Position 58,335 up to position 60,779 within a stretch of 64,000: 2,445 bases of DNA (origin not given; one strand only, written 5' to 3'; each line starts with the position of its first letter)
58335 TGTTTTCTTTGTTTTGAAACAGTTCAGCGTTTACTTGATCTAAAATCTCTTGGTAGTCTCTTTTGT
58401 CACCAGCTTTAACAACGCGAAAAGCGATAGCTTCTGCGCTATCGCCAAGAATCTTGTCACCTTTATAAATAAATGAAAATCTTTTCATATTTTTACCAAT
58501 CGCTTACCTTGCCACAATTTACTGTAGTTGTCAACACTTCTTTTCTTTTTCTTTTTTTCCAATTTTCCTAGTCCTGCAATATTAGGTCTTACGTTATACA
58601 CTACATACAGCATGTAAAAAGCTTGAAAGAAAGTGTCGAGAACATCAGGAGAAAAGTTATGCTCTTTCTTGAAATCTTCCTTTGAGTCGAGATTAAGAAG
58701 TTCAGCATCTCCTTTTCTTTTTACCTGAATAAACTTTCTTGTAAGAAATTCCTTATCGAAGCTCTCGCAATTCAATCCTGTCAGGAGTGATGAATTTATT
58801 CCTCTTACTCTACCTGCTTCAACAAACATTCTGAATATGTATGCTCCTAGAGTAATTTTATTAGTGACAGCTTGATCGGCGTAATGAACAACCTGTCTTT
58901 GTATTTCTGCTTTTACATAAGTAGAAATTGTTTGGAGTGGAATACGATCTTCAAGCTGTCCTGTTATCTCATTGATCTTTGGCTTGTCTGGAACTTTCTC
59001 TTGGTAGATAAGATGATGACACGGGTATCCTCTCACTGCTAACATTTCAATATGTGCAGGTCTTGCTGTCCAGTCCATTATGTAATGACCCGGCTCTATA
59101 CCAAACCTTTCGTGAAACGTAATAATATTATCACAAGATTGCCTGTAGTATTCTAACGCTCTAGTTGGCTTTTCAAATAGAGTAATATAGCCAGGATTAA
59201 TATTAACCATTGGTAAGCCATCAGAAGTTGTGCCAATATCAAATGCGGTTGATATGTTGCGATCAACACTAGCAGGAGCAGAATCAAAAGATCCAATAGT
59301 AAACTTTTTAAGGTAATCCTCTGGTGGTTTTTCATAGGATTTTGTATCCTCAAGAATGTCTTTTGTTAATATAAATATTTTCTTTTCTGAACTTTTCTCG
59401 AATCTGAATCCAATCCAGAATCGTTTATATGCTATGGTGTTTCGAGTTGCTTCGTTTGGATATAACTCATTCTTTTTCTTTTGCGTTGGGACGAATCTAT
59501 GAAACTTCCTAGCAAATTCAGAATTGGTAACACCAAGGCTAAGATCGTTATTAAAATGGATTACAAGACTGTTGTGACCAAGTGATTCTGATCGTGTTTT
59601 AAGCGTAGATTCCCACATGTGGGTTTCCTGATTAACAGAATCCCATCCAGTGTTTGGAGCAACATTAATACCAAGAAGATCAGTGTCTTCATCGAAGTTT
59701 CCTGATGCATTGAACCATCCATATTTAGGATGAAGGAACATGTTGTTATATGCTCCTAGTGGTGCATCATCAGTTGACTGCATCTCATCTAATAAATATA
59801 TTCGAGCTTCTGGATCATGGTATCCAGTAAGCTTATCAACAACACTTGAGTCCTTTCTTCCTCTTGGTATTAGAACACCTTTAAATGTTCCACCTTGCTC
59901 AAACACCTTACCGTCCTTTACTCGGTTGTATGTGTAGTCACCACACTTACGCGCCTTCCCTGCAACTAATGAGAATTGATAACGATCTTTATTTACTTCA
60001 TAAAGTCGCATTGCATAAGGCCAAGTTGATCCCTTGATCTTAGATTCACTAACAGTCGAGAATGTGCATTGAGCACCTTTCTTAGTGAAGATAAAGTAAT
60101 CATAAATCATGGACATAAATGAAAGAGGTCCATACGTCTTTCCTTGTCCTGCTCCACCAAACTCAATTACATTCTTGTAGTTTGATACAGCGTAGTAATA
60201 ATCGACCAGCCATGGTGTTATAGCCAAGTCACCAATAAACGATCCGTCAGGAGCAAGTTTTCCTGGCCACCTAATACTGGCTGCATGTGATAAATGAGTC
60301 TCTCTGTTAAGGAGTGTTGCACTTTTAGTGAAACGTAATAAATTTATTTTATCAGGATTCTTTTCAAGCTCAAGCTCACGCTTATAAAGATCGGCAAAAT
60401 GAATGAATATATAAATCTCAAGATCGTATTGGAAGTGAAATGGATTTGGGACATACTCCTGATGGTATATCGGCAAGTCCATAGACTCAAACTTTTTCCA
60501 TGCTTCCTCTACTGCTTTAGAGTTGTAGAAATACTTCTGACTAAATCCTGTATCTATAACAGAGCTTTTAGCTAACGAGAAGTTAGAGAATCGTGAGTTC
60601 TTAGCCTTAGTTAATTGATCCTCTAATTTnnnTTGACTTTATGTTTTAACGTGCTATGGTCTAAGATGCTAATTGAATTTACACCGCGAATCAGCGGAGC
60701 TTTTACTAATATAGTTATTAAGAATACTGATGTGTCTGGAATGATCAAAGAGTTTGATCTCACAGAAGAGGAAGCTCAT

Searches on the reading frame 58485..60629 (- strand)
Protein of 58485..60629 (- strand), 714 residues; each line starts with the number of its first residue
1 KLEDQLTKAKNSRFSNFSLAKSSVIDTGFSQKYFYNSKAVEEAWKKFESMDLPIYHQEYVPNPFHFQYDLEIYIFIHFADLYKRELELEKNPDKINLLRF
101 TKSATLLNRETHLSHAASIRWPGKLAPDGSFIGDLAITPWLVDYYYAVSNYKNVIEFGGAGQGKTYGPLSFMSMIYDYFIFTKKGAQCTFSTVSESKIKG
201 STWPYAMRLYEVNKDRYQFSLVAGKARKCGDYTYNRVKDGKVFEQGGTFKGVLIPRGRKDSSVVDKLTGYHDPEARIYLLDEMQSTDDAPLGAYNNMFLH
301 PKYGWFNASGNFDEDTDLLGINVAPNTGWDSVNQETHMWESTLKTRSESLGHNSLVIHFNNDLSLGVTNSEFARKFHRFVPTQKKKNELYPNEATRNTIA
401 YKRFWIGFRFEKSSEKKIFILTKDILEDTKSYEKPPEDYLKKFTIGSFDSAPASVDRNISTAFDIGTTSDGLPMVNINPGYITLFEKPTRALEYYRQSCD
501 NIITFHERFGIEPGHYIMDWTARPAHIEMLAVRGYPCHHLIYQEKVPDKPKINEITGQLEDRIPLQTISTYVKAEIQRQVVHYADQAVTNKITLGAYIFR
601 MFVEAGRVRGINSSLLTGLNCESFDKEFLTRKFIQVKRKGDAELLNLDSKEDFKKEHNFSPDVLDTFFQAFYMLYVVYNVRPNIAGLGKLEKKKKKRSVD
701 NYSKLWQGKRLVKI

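Call 10: search_protein_families(library=phrogs, proteins=[window:58485-60629:-], max_evalue=0.001)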
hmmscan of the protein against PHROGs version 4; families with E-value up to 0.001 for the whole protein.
window:58485-60629:- (714 aa): 0 families

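Call 17: search_protein_families(library=pfam, proteins=[window:58485-60629:-], max_evalue=0.01)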
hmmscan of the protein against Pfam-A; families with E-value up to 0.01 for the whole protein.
window:58485-60629:- (714 aa): 0 families

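Call 27: search_dna_similar(query=window:58485-60629:-, collection=phages, mode=protein, max_rows=15, max_evalue=0.001)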
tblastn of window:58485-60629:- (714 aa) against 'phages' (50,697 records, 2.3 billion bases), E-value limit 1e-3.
No match.
